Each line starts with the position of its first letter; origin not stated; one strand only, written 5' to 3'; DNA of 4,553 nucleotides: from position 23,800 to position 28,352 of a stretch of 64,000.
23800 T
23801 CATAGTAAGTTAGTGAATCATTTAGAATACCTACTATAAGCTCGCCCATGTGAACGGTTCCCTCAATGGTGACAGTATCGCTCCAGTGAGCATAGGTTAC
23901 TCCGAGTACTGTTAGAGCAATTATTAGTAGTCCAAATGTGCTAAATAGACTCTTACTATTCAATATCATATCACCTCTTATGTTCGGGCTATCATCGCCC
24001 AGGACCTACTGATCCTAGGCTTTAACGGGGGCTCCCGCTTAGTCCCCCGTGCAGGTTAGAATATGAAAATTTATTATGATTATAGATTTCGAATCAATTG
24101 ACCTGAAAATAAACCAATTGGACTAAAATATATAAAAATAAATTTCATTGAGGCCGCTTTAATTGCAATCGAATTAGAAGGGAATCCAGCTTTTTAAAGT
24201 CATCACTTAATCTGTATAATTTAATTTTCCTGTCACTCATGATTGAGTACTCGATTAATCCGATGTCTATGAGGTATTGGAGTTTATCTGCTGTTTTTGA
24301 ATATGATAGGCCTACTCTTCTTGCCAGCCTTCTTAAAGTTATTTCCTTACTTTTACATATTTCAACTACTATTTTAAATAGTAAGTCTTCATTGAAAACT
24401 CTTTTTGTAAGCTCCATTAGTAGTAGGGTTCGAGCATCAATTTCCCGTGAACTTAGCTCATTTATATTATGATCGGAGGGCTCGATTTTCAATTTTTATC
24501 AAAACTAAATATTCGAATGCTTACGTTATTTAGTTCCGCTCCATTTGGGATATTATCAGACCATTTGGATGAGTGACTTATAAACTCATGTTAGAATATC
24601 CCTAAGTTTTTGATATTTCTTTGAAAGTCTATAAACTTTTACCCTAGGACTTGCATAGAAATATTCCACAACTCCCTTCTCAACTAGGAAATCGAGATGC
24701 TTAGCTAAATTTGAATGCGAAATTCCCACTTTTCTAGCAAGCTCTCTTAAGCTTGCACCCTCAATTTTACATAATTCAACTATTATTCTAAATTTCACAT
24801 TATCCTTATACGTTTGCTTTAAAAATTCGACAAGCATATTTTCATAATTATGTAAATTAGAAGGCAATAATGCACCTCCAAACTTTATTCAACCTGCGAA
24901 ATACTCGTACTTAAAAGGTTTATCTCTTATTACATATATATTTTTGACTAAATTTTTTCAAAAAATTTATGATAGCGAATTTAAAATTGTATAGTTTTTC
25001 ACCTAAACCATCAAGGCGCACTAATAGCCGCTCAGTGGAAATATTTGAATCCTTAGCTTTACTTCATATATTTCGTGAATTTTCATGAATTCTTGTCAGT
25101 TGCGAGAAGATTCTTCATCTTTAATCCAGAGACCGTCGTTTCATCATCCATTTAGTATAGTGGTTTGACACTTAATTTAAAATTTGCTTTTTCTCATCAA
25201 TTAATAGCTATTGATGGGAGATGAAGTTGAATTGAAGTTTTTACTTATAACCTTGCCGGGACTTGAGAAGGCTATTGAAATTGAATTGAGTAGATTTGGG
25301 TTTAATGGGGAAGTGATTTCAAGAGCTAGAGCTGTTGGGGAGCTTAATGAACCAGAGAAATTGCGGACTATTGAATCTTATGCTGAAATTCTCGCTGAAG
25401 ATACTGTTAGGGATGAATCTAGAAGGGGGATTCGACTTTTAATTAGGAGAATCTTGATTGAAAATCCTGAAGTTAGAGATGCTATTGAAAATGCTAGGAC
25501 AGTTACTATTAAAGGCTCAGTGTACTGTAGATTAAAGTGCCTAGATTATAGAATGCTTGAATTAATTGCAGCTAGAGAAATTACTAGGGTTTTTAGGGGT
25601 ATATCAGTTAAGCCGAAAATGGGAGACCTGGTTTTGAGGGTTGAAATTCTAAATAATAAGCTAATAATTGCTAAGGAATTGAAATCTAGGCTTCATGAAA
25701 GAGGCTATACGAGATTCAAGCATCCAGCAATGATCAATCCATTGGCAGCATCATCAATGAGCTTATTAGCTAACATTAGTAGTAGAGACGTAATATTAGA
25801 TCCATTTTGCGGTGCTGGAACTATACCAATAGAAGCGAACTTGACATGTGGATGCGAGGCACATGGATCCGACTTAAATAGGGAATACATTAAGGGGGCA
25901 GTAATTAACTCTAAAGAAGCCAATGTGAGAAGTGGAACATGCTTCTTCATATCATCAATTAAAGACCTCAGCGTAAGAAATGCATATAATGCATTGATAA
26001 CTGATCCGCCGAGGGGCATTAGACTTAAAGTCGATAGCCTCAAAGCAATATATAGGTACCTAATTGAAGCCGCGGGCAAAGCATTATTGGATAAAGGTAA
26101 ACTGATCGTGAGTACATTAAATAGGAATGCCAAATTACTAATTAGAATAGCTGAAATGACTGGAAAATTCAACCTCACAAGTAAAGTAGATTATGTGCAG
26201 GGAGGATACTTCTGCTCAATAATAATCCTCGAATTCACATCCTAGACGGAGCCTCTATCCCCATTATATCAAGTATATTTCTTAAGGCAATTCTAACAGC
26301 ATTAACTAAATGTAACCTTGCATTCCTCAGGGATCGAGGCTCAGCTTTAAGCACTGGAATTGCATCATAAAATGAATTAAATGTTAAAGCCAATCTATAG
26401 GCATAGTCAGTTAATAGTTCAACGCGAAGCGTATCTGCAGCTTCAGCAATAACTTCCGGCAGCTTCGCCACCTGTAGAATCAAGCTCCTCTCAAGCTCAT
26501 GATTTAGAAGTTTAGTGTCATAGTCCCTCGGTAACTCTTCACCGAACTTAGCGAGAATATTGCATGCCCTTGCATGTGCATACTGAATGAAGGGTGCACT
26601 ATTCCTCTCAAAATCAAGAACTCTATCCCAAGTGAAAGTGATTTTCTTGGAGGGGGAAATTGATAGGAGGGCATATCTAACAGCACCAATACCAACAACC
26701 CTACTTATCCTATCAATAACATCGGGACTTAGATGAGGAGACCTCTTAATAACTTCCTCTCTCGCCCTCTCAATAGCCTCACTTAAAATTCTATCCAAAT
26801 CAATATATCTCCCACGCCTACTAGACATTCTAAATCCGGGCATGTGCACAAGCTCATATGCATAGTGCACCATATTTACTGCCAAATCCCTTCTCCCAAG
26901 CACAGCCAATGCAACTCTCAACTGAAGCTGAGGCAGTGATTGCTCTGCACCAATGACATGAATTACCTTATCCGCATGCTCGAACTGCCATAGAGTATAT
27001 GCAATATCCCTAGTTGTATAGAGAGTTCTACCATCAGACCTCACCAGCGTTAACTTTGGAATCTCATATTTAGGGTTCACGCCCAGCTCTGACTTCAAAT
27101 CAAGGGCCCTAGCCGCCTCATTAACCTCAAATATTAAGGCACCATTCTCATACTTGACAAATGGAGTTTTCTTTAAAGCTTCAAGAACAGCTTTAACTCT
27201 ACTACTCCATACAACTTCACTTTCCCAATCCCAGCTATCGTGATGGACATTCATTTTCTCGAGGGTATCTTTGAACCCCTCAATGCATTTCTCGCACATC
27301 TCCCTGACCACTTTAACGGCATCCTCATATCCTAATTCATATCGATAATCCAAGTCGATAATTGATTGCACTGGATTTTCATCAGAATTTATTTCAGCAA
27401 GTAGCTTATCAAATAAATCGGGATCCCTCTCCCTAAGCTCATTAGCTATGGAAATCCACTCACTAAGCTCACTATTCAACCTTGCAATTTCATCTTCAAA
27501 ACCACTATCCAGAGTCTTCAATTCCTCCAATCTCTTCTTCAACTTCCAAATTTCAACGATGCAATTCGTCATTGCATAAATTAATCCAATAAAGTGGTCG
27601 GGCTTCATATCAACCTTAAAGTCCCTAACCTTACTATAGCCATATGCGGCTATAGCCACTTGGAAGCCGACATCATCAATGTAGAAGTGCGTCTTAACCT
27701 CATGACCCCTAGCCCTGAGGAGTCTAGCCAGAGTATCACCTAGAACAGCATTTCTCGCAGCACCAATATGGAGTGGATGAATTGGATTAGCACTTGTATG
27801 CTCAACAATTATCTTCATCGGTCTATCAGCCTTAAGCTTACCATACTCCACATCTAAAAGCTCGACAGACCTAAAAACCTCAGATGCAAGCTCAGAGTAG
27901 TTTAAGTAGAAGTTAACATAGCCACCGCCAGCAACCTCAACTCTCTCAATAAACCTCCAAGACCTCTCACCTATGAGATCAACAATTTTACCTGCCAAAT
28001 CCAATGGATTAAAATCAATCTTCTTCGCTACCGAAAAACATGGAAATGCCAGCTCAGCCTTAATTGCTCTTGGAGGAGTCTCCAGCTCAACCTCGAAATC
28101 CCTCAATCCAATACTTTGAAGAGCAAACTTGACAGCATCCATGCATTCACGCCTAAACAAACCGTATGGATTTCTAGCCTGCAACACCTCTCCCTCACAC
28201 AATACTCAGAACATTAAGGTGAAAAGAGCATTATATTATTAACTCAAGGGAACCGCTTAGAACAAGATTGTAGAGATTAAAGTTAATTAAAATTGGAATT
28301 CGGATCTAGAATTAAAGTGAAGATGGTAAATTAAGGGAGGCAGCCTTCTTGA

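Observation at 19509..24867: TasA/SipW-like extracellular filament locus: three SipW-cognate-signal paralogs, a fused signal peptidase, a bitopic membrane protein and two wHTH regulators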

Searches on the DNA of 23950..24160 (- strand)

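Call 67: search_rna_families(source=window, start=23950, end=24160, threshold=evalue, max_evalue=10, show_alignments=2)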
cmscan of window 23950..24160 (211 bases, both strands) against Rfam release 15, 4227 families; matches with E-value up to 10: 3.
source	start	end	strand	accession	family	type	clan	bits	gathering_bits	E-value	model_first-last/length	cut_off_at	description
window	24052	24105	+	RF00353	snoR31_Z110_Z27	Gene; snRNA; snoRNA; CD-box;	-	17.4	45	6.4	1-97/97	no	Small nucleolar RNA snoR31/Z110/Z27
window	24017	24049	-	RF01785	blv_FSE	Cis-reg; frameshift_element;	-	12.4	34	9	1-27/27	no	ribosomal frameshift site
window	24105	24125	-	RF02117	FMR1-AS1_1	Gene; lncRNA;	-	9.3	40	7.9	1-56/56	no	FMR1 antisense RNA 1 conserved region 1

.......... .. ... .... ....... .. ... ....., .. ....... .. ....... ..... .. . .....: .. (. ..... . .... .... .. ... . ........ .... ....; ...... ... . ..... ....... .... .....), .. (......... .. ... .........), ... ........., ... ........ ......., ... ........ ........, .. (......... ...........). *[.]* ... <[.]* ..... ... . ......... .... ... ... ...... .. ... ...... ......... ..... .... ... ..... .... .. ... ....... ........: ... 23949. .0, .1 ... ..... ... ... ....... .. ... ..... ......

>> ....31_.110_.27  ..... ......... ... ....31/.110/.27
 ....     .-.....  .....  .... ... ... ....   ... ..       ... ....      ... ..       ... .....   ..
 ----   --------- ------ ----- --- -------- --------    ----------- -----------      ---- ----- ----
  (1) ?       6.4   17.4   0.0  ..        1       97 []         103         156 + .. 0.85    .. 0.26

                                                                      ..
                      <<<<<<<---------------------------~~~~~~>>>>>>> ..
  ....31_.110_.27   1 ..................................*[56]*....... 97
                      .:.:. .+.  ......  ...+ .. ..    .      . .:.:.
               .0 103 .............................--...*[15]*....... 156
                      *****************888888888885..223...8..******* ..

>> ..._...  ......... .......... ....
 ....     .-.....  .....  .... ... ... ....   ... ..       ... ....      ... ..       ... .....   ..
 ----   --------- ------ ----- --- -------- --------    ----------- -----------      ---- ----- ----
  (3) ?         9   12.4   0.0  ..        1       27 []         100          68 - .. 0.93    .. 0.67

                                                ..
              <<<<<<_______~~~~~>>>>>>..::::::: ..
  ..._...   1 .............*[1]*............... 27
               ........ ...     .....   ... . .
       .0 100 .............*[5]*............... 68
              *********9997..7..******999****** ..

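Call 77: build_rna_model(alignment_id=A8, structure=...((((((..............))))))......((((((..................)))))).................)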
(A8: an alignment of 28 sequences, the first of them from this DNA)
Model R1 built from alignment A8 (28 sequences, 82 columns); structure: as given.
model positions 70; base pairs 12; branch points 1; effective number of sequences 2.61; information 0.804 bits per position. Calibrated on 0.2 Mb of random sequence (short: E-values are rough).
structure used (alignment columns):
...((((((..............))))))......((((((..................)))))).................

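Call 78: search_with_rna_model(model_id=R1, sources=[window, L007, L008, L009, L010, L011, L012, L013, L014, L015, L016, L017, L018, L019, L020, L021, L022, L023, L024, L025, L026, L027, L028, L029, L030, L031, L032, L033, L034, L035, L036, L037, L038, L039, L040, L041, L042, L043, L044, L045, L046, L047, L048, L049, L050, L051, L052, L053, L054, L055, L056, L057, L058, L059, L060, L061, L062, L063, L064, L065, L066, L067, L068, L069, L070, L071, L072, L073, L074, L075, L076, L077, L078, L079, L080, L081, L082, L083, L084, L085, L086], max_evalue=1)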
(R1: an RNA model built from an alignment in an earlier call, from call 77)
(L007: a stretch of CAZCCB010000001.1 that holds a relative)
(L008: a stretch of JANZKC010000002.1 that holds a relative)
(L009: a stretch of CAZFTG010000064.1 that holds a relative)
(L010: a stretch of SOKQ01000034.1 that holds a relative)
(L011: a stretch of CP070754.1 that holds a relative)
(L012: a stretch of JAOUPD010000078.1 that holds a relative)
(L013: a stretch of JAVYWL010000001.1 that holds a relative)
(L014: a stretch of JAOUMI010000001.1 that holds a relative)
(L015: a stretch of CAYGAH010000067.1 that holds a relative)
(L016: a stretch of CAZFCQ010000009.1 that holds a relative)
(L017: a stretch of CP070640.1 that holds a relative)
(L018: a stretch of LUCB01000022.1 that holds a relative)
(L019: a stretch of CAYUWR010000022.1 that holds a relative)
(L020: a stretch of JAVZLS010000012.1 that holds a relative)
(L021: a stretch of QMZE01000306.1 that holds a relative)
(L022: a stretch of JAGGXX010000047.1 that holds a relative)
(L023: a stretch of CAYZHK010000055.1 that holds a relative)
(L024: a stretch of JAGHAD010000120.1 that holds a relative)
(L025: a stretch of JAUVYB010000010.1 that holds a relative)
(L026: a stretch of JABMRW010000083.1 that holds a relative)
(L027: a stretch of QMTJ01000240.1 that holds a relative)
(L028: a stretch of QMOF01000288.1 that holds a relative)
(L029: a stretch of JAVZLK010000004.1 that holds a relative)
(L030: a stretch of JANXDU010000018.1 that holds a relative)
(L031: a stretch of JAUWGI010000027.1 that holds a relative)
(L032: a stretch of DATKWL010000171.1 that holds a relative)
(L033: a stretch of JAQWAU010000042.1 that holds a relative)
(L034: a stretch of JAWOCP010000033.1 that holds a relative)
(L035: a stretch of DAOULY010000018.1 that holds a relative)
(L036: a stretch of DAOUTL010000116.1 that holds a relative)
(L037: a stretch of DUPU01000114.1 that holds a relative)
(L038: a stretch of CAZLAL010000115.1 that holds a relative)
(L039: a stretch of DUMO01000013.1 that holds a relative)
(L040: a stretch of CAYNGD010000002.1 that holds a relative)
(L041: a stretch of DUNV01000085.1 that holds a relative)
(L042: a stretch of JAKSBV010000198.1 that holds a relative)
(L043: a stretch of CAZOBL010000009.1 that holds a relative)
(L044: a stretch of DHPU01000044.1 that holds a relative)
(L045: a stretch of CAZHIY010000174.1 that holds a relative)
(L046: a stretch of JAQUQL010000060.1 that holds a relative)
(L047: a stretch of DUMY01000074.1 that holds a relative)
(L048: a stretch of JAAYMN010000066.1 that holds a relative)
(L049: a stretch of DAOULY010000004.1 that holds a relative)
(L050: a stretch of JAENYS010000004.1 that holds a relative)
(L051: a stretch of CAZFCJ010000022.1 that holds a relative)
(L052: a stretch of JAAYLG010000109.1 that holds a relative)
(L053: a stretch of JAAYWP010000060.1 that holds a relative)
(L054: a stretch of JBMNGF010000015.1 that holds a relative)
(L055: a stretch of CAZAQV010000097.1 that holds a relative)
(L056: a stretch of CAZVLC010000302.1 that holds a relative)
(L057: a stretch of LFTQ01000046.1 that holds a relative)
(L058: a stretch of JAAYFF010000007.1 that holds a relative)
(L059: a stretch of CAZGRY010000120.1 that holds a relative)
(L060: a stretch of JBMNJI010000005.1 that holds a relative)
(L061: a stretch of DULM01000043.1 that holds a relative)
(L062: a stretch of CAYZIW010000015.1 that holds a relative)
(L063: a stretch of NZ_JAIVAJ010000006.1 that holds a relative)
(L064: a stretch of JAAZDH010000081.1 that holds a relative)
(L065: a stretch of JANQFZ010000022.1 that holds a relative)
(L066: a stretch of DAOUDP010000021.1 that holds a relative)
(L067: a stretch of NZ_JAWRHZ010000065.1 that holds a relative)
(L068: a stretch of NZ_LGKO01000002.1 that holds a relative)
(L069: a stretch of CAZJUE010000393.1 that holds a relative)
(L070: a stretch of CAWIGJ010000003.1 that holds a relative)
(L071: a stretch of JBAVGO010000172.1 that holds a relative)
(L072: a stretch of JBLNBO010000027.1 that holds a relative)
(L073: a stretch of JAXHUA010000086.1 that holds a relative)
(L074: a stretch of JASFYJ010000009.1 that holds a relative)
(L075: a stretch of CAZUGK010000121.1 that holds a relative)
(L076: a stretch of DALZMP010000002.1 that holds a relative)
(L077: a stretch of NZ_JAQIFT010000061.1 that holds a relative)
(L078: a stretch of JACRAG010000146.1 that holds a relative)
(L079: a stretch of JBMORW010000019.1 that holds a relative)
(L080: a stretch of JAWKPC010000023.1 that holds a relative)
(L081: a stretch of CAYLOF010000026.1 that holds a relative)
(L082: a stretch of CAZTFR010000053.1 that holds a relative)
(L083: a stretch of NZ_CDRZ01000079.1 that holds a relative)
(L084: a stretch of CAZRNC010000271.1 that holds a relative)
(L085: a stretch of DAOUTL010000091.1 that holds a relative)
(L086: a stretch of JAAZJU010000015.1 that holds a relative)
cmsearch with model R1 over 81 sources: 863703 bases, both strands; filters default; matches with E-value up to 1: 16.
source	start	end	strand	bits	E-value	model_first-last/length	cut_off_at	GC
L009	233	301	+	76.2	3.7e-20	1-70/70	no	0.54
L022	4405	4469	+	74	1.7e-19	1-70/70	no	0.52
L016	1791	1858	+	72.2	6.1e-19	1-70/70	no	0.56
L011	4394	4456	+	72.2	6.2e-19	1-70/70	no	0.59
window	23981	24052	-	71.3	1.1e-18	1-70/70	no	0.61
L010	780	849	+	68.6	7.3e-18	1-70/70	no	0.54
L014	4399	4482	+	66.3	3.9e-17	1-70/70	no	0.62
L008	4425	4511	+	66.2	4.1e-17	1-70/70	no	0.46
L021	12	81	+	64.5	1.3e-16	1-70/70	no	0.63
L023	3498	3577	+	63.4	2.9e-16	1-70/70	no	0.56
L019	4586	4646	+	49.3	5.3e-12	1-70/70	no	0.59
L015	4299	4362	+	22.5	0.00072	1-70/70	no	0.67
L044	1567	1630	+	15.3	0.11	1-70/70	no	0.42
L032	2162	2217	-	12.7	0.7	1-70/70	no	0.54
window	54856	54923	+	12.4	0.83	1-70/70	no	0.47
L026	9021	9114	+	12.2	0.96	1-70/70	no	0.39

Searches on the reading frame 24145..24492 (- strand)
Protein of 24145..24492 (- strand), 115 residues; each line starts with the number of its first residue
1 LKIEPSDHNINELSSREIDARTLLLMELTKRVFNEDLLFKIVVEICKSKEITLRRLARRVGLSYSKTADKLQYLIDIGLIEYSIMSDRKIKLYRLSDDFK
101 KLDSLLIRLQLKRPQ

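Call 3: search_protein_families(library=pfam, proteins=[window:24145-24492:-], max_evalue=1)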
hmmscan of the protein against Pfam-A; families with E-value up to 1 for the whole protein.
window:24145-24492:- (115 aa): 11 families
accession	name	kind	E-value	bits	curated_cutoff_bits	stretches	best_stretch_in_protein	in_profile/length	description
PF25212.1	HVO_A0114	-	2.3e-05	24.5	27.6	1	40-83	26-69/84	HVO_A0114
PF13412.12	HTH_24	-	0.00013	21.9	21.9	1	37-81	4-48/48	Winged helix-turn-helix DNA-binding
PF05043.19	Mga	-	0.00052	21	21.1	1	24-74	4-54/87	Mga helix-turn-helix domain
PF13443.12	HTH_26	-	0.0022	18.7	22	1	44-66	4-26/63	Cro/C1-type HTH DNA-binding domain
PF01978.25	TrmB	-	0.0074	16.6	25.6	1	47-86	19-58/68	Sugar-specific transcriptional regulator TrmB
PF14947.12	HTH_45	-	0.0086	16.5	25.5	1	43-87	12-50/77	Winged helix-turn-helix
PF03297.21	Ribosomal_S25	-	0.015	15.9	28.8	1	32-93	38-98/101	S25 ribosomal protein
PF09339.16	HTH_IclR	-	0.029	14.6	22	1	50-82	18-50/52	IclR helix-turn-helix domain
PF13463.12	HTH_27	-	0.046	14.4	22.2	1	48-97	16-66/68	Winged helix DNA-binding domain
PF24032.1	YQBQ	-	0.076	12.8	27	1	26-103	70-146/294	YQBQ-like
PF14394.12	DUF4423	-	0.091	13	30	1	32-83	17-69/165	Domain of unknown function (DUF4423)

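Call 4: search_protein_families(library=ncbifam, proteins=[window:24145-24492:-], max_evalue=1)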
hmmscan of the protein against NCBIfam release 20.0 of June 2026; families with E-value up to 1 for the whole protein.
window:24145-24492:- (115 aa): 5 families
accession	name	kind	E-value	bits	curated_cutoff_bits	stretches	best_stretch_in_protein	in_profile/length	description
TIGR04176.1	MarR_EPS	equivalog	0.00057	19.9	88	1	35-87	3-55/105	MarR family EPS-associated transcriptional regulator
NF053610.1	Sso10a_fam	subfamily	0.0014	18.6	60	1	43-94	11-55/64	Sso10a family chromatin protein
NF033788.1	HTH_metalloreg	subfamily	0.0074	16.1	55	1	40-83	15-58/77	metalloregulator ArsR/SmtB family transcription factor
NF040939.2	trans_reg_lrs14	equivalog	0.0095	16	90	1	39-89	24-75/103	Lrs14 family HTH-type transcriptional regulator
TIGR04548.1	DnaD_Mollicutes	hypoth_equivalog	0.039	13.9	100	1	19-95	10-87/178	DnaD family protein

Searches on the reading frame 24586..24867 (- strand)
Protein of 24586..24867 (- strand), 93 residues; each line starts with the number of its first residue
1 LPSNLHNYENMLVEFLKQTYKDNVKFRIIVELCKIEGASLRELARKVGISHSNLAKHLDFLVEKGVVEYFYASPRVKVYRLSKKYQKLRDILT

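Call 3: search_protein_families(library=pfam, proteins=[window:24586-24867:-], max_evalue=1)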
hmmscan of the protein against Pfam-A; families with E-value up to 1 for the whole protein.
window:24586-24867:- (93 aa): 38 families (the best 25 are shown)
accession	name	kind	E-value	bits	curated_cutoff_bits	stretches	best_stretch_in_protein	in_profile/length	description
PF13412.12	HTH_24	-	8.2e-09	35.4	21.9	1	22-68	2-48/48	Winged helix-turn-helix DNA-binding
PF01022.26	HTH_5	-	6.1e-06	26.5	22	1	25-69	4-47/47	Bacterial regulatory protein, arsR family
PF12840.13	HTH_20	-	4.7e-05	23.7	27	1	34-68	15-49/51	Helix-turn-helix domain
PF01047.28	MarR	-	6.8e-05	23.1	24.6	1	25-68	5-48/59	MarR family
PF05043.19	Mga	-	0.00011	23.2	21.1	1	14-59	7-52/87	Mga helix-turn-helix domain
PF12802.13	MarR_2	-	0.00011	22.7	27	1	25-68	7-51/61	MarR family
PF25212.1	HVO_A0114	-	0.00037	20.7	27.6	1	26-69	25-68/84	HVO_A0114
PF01726.22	LexA_DNA_bind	-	0.00039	20.6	23.7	1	39-75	27-64/65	LexA DNA binding domain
PF14947.12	HTH_45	-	0.00044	20.6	25.5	1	29-90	11-67/77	Winged helix-turn-helix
PF13601.12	HTH_34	-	0.0005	20.6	27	1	24-69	1-46/80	Winged helix DNA-binding domain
PF01978.25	TrmB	-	0.0012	19.1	25.6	1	32-80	17-63/68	Sugar-specific transcriptional regulator TrmB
PF09339.16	HTH_IclR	-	0.0027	17.9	22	1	37-69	18-50/52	IclR helix-turn-helix domain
PF07453.19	NUMOD1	-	0.0032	18.1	22.8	1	39-58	18-37/37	NUMOD1 domain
PF07381.18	EarA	-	0.0044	17.3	22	1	61-91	59-89/90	EarA-like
PF04967.18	HTH_10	-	0.0054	16.9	23.1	1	38-58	24-44/53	HTH DNA binding domain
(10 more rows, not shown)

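Call 4: search_protein_families(library=ncbifam, proteins=[window:24586-24867:-], max_evalue=1)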
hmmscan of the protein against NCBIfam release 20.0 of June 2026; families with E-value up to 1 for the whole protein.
window:24586-24867:- (93 aa): 32 families (the best 25 are shown)
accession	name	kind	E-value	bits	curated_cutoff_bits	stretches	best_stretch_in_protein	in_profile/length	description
NF033788.1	HTH_metalloreg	subfamily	1.8e-06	27.7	55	1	22-81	10-68/77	metalloregulator ArsR/SmtB family transcription factor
TIGR01884.1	cas_HTH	subfamily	0.00013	21.4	60.2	1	24-69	143-188/202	CRISPR-associated CARF protein Csa3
NF041396.1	TranRegLrp_Halo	equivalog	0.0003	20.7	190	1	22-78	4-58/149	HTH-type transcriptional regulator Lrp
NF053610.1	Sso10a_fam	subfamily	0.00034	20.6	60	1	29-84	10-59/64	Sso10a family chromatin protein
TIGR04176.1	MarR_EPS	equivalog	0.00038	20.5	88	1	21-71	2-54/105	MarR family EPS-associated transcriptional regulator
NF053660.1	ORF80_fam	equivalog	0.001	18.9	95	1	24-69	3-48/70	ORF80 family leucine zipper DNA-binding protein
NF053758.1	ChrTpTrnRegChrS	equivalog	0.0018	18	250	1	20-71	11-62/158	chromate efflux transcriptional regulator ChrS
NF053606.1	Sta1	subfamily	0.0027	17.8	80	1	12-68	8-65/100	Sta1 family transcriptional regulator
NF053736.1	AcpB_EbpR_MafR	subfamily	0.0037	16.6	130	1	16-58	76-118/481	AcpB/EbpR/MafR family transcriptional regulator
NF053755.1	MsvR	equivalog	0.0047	16.6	220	1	21-85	11-76/236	transcriptional factor MsvR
NF008847.0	PRK11886.1-2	equivalog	0.0056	16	293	1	22-88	4-67/320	bifunctional biotin--[acetyl-CoA-carboxylase] ligase/biotin operon repressor BirA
TIGR00498.1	lexA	equivalog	0.0057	16.3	110.95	1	38-76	26-65/203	transcriptional repressor LexA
TIGR02959.1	SigZ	equivalog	0.0059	16.4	168.65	1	11-54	89-133/170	RNA polymerase sigma factor SigZ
NF047595.1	IS66_ISRel24_TnpA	equivalog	0.007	17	74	1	18-56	3-40/113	IS66-like element accessory protein TnpA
NF040642.1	sulf_sens_BigR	equivalog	0.0072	16.4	155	1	18-83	15-78/95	sulfite-sensing transcriptional repressor BigR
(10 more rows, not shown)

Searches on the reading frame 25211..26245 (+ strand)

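Call 47: search_protein_families(library=pfam, proteins=[window:25211-26245:+], max_evalue=0.01)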
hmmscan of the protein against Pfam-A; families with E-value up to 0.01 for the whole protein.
window:25211-26245:+ (344 aa): 4 families
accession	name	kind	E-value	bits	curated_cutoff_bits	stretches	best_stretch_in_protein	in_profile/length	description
PF01170.24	UPF0020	-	3.9e-22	79.4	22.3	1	164-303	1-167/197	RMKL-like, methyltransferase domain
PF05175.20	MTS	-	9.2e-07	29.1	23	1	184-309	22-146/170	Methyltransferase small domain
PF13847.12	Methyltransf_31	-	0.00018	21.7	27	1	190-310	2-119/145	Methyltransferase domain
PF01555.25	N6_N4_Mtase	-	0.00022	21.7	26.7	1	163-229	159-218/221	DNA methylase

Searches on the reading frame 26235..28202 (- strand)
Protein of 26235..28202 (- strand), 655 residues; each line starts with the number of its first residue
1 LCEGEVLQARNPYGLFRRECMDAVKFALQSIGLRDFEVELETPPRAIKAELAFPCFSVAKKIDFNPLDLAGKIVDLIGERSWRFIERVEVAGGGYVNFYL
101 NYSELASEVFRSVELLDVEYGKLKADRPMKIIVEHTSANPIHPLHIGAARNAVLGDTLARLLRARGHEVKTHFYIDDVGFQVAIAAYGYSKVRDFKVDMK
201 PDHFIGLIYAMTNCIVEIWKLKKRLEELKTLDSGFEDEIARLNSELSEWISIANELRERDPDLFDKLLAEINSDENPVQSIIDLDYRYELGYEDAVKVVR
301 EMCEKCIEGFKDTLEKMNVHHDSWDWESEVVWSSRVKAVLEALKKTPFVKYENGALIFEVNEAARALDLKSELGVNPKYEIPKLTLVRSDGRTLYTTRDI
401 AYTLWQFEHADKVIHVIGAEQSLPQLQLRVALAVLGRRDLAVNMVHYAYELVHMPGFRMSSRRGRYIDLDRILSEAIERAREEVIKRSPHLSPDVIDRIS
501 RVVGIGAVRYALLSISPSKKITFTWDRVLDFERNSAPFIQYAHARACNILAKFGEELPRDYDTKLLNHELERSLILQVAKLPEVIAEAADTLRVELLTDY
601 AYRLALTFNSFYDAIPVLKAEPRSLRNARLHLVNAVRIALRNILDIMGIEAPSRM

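Call 85: list_cluster_members(proteins=[P0001, window:26235-28202:-])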
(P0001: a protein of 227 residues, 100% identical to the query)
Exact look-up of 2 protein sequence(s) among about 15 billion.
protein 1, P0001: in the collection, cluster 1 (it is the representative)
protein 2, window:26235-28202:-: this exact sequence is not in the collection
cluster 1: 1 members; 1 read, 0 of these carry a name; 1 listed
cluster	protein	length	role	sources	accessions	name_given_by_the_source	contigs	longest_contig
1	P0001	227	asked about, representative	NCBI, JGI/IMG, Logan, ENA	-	-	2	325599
